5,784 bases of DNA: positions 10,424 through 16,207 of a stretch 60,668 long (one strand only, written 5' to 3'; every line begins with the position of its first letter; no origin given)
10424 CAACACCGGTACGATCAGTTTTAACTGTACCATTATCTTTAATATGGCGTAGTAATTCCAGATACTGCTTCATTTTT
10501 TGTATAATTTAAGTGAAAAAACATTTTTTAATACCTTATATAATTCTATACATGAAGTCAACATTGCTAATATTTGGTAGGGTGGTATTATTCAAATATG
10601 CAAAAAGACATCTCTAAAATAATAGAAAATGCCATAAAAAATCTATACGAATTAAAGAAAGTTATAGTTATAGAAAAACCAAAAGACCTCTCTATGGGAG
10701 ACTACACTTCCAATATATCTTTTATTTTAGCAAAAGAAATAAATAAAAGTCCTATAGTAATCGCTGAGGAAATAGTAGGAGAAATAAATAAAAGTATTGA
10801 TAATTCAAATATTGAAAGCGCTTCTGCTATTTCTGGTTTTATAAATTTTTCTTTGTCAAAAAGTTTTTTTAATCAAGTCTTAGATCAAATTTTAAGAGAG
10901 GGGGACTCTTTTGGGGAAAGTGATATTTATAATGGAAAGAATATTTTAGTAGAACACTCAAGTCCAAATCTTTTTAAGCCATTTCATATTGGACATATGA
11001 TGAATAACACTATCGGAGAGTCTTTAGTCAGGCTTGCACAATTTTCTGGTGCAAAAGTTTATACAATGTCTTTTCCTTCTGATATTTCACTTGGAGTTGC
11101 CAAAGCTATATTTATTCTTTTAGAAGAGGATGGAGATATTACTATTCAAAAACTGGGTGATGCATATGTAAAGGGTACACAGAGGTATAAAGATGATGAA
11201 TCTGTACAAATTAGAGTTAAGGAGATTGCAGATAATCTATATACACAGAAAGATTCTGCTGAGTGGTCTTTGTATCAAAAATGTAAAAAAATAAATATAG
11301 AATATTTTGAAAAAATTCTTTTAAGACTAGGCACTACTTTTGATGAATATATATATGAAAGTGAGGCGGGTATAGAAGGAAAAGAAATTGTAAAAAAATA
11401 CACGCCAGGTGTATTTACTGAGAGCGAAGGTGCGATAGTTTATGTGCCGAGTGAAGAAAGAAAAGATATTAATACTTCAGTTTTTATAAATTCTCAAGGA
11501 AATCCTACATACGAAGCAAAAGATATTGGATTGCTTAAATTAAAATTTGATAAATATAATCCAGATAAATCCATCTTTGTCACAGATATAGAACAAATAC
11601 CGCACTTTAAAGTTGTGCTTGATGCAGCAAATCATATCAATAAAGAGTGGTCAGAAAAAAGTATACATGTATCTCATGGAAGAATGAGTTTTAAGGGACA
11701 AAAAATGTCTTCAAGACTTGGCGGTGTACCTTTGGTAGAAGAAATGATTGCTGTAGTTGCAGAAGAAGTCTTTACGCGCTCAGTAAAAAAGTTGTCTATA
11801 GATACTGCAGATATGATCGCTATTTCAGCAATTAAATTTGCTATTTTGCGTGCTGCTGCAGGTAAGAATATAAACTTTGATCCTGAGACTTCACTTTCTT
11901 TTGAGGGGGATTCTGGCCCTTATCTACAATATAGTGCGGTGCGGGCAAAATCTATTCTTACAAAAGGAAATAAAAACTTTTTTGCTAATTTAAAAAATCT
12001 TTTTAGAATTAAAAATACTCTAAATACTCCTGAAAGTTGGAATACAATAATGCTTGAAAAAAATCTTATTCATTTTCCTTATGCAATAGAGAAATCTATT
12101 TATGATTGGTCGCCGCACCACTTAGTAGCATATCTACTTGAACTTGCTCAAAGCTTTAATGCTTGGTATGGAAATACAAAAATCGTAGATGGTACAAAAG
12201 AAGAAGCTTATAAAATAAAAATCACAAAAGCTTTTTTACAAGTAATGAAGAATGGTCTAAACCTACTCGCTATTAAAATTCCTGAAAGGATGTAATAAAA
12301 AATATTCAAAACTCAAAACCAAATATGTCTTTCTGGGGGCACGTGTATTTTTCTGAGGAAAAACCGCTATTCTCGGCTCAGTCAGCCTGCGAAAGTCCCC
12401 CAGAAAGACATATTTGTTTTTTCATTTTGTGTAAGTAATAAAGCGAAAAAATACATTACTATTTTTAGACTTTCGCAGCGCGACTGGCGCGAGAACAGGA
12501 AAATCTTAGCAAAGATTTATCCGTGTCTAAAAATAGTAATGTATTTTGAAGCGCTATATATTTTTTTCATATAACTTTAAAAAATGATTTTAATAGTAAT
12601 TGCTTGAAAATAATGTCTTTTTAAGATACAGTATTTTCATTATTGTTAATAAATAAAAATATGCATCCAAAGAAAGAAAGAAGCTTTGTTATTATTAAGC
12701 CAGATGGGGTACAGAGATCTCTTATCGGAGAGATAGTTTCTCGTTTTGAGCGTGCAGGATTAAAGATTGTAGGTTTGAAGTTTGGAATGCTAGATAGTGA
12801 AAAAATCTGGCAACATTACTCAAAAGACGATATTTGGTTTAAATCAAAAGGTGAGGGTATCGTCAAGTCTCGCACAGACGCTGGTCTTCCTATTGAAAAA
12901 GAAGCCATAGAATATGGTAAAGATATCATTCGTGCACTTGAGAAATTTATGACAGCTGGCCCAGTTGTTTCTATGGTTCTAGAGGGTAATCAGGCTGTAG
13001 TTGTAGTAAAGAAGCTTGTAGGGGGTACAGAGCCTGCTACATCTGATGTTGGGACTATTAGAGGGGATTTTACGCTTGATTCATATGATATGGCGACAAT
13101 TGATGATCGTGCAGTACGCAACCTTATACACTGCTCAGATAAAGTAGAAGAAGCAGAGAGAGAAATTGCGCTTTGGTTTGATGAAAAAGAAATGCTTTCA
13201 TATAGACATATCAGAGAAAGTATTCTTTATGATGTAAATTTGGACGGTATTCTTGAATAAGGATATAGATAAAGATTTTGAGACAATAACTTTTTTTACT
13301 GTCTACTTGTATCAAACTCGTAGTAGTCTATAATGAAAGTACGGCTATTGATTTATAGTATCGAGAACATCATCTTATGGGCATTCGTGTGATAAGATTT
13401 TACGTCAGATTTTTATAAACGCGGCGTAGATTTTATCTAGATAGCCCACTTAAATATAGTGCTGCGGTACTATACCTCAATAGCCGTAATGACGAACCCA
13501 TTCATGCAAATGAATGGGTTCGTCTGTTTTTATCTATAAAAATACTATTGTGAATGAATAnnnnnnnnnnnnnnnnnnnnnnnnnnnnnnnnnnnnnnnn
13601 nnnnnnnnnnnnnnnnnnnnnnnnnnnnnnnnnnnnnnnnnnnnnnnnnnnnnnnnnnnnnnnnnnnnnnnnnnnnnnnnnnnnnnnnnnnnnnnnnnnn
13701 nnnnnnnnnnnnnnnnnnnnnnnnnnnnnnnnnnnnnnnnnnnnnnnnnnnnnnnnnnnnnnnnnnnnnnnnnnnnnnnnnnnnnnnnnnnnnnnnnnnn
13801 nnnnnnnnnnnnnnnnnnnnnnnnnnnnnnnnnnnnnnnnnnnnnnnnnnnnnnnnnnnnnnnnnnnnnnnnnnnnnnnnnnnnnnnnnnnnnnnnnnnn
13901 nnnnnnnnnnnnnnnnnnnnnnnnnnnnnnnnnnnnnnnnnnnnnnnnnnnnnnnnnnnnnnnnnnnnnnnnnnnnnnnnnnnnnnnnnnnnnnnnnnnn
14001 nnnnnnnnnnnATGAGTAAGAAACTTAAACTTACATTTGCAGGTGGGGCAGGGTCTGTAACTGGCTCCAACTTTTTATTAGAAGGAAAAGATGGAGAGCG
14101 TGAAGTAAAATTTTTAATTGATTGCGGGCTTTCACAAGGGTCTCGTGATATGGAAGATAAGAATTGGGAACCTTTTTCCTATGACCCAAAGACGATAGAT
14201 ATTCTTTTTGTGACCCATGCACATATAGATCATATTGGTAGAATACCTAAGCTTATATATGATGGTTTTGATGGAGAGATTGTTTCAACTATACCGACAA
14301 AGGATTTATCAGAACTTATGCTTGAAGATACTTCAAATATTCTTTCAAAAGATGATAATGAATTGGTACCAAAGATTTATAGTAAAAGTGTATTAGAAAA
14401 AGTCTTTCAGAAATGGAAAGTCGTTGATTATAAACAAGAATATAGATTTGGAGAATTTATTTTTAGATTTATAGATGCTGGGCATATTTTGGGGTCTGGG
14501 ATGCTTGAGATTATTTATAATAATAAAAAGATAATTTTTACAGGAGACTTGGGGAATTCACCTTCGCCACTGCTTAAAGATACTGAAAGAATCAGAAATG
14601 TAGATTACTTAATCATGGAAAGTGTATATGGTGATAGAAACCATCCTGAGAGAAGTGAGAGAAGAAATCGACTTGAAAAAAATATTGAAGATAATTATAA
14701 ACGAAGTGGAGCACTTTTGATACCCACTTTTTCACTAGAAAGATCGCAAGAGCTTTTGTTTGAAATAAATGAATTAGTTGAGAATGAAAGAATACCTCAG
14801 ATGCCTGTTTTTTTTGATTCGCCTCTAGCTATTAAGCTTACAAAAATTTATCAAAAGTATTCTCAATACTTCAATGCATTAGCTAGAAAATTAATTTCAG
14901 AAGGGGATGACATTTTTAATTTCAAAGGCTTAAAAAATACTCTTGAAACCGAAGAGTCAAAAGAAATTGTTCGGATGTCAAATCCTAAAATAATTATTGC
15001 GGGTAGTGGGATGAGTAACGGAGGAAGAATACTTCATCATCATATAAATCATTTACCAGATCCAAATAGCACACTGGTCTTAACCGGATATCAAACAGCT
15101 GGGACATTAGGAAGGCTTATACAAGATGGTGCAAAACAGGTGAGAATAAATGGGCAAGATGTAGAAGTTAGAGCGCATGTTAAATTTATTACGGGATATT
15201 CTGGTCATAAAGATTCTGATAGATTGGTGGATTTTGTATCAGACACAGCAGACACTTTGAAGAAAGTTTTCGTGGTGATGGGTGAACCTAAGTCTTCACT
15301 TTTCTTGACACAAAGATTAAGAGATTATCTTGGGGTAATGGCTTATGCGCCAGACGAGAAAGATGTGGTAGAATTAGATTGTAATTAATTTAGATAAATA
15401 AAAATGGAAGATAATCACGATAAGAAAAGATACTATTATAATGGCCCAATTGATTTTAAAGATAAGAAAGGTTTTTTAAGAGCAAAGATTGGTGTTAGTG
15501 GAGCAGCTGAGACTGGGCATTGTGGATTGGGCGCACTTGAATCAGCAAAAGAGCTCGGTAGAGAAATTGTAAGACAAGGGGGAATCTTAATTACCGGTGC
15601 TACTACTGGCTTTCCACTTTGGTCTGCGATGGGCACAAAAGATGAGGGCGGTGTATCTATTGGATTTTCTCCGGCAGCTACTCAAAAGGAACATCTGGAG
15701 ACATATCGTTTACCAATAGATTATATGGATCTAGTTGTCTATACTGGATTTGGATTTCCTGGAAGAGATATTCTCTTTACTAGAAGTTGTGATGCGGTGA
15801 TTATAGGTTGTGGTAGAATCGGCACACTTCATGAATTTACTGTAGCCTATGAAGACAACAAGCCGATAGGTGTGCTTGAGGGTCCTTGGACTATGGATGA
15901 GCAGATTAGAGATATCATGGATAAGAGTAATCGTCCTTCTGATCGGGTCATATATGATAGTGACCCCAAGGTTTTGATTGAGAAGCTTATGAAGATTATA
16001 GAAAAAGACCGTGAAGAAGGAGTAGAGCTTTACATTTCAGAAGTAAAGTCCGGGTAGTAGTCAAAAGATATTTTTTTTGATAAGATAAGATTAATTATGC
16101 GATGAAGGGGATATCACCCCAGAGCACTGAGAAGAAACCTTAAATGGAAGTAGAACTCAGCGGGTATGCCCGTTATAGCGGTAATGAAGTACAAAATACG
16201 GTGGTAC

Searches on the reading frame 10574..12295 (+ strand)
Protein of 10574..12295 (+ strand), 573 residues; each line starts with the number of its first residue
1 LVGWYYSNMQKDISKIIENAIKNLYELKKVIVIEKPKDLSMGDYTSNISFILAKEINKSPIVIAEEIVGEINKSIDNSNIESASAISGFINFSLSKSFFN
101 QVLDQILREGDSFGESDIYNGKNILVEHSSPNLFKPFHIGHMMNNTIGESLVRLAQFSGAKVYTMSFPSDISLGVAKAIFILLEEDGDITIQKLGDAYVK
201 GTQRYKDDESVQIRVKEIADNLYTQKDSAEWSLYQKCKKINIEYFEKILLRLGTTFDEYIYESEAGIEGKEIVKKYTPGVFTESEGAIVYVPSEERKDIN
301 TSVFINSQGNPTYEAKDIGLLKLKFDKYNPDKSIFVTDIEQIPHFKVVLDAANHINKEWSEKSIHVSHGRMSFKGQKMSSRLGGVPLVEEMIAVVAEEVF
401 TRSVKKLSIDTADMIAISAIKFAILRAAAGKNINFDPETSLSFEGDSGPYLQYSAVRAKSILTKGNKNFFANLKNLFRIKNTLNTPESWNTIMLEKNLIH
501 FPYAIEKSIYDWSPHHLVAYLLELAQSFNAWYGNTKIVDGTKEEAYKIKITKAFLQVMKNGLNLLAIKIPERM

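Call 82: search_protein_families(library=pfam, proteins=[window:10574-12295:+], max_evalue=0.00001)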
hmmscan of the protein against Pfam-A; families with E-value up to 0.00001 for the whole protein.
window:10574-12295:+ (573 aa): 3 families
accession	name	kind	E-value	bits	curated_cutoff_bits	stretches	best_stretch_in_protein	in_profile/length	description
PF00750.26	tRNA-synt_1d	-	4.4e-25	88.8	23.3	1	105-425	4-337/349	tRNA synthetases class I (R), catalytic domain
PF05746.21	DALR_1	-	1.2e-21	77.4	22.3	1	451-573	1-117/117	DALR anticodon binding domain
PF03485.21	Arg_tRNA_synt_N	-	3.5e-16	60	21.5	1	12-94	2-85/85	Arginyl tRNA synthetase N terminal domain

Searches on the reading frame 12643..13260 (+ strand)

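Call 82: search_protein_families(library=pfam, proteins=[window:12643-13260:+], max_evalue=0.00001)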
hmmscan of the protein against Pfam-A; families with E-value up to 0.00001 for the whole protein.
window:12643-13260:+ (205 aa): 1 family
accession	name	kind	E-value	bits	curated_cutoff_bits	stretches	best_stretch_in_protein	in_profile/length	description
PF00334.24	NDK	-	5.1e-40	136.9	27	2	92-183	53-134/135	Nucleoside diphosphate kinase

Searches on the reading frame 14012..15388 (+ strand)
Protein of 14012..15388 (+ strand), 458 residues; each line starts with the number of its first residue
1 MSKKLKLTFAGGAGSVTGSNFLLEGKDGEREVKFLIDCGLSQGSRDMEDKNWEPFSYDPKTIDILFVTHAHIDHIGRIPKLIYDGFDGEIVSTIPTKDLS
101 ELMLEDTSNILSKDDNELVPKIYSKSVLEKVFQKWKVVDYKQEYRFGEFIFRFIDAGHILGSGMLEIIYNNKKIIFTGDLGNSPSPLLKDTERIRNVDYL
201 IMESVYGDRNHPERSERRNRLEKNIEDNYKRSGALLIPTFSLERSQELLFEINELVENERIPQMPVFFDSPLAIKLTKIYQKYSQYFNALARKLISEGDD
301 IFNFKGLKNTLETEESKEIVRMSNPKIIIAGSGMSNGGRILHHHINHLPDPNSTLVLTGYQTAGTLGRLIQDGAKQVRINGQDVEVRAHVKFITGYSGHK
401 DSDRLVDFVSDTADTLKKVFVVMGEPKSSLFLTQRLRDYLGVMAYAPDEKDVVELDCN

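Call 82: search_protein_families(library=pfam, proteins=[window:14012-15388:+], max_evalue=0.00001)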
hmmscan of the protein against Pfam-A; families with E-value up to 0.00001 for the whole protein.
window:14012-15388:+ (458 aa): 5 families
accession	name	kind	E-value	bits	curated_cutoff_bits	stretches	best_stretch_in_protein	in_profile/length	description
PF10996.14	Beta-Casp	-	1.8e-34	119.3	27.7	1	246-369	2-119/120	Beta-Casp domain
PF00753.33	Lactamase_B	-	1.4e-11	45.1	22.7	1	33-191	17-161/196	Metallo-beta-lactamase superfamily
PF16661.11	Lactamase_B_6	-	9.8e-11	41.8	27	1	31-182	6-164/193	Metallo-beta-lactamase superfamily domain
PF07521.17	RMMBL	-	1.8e-08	34.7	21.6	1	383-447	1-63/63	Zn-dependent metallo-hydrolase RNA specificity domain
PF12706.13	Lactamase_B_2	-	1e-07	32.2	27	1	34-208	3-169/200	Beta-lactamase superfamily domain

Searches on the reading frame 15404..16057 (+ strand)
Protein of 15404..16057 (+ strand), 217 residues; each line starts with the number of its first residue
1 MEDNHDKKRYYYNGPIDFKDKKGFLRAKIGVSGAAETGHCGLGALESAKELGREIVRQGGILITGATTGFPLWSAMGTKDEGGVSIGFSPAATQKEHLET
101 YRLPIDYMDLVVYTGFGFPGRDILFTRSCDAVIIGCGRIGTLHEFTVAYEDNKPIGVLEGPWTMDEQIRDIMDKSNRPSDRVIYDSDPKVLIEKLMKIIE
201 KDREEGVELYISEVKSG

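Call 82: search_protein_families(library=pfam, proteins=[window:15404-16057:+], max_evalue=0.00001)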
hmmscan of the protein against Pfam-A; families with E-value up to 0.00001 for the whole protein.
window:15404-16057:+ (217 aa): 1 family
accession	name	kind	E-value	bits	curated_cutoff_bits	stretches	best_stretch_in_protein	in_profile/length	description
PF18306.6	LDcluster4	-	5.6e-32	110.9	26.3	1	27-191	2-150/151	SLOG cluster4 family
